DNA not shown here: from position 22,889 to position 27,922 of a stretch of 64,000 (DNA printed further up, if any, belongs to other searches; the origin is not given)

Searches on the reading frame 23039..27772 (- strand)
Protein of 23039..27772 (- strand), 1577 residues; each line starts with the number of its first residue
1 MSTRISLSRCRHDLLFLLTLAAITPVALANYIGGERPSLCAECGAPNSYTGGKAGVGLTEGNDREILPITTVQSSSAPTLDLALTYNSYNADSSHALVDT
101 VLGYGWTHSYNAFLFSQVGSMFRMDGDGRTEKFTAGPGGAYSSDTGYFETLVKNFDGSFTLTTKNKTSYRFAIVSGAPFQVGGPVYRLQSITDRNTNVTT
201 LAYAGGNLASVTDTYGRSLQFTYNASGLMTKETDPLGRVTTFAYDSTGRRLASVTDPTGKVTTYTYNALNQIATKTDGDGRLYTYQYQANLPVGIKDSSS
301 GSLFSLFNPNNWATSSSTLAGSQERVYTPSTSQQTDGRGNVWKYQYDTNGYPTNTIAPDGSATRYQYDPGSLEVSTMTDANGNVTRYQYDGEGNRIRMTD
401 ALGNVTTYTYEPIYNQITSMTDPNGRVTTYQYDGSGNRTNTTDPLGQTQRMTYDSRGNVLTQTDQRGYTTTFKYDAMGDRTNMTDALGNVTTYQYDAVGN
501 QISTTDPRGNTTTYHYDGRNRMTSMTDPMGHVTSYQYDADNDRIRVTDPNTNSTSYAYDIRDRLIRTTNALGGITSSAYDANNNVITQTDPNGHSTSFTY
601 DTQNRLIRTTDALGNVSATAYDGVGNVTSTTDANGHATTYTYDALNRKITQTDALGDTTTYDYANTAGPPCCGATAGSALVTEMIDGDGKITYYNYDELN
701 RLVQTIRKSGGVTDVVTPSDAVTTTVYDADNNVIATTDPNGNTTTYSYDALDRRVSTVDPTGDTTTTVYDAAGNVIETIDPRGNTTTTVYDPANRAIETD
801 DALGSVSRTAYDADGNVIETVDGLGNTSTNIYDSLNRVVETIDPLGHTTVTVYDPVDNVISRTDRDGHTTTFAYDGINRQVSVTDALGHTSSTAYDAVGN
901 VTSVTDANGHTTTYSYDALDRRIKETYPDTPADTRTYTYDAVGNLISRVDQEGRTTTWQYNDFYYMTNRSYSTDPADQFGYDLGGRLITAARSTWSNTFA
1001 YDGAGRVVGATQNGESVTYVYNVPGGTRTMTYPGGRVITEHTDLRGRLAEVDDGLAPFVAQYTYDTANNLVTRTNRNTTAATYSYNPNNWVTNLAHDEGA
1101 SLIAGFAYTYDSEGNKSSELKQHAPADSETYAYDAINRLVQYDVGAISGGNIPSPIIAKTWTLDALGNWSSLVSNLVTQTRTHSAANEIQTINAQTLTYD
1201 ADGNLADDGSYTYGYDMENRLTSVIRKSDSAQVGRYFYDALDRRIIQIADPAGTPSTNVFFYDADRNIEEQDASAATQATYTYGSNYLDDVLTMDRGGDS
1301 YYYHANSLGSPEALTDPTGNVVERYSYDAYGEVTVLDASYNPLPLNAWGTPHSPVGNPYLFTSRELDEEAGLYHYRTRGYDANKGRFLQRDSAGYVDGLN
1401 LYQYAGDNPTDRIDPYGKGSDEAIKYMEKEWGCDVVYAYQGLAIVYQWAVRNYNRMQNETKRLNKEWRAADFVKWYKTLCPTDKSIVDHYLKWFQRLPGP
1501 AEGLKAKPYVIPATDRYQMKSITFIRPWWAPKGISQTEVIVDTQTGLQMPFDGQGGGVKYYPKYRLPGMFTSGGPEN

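Call 85: search_protein_families(library=pfam, max_evalue=0.00001, proteins=[window:23039-27772:-])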
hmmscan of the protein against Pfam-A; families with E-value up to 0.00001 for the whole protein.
window:23039-27772:- (1577 aa): 2 families
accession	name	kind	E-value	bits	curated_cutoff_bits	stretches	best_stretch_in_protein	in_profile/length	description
PF05593.20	RHS_repeat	-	4e-157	508.7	22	14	895-930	1-36/38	RHS Repeat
PF03527.20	RHS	-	1.4e-06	28.5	27.9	0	1301-1335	2-36/38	RHS protein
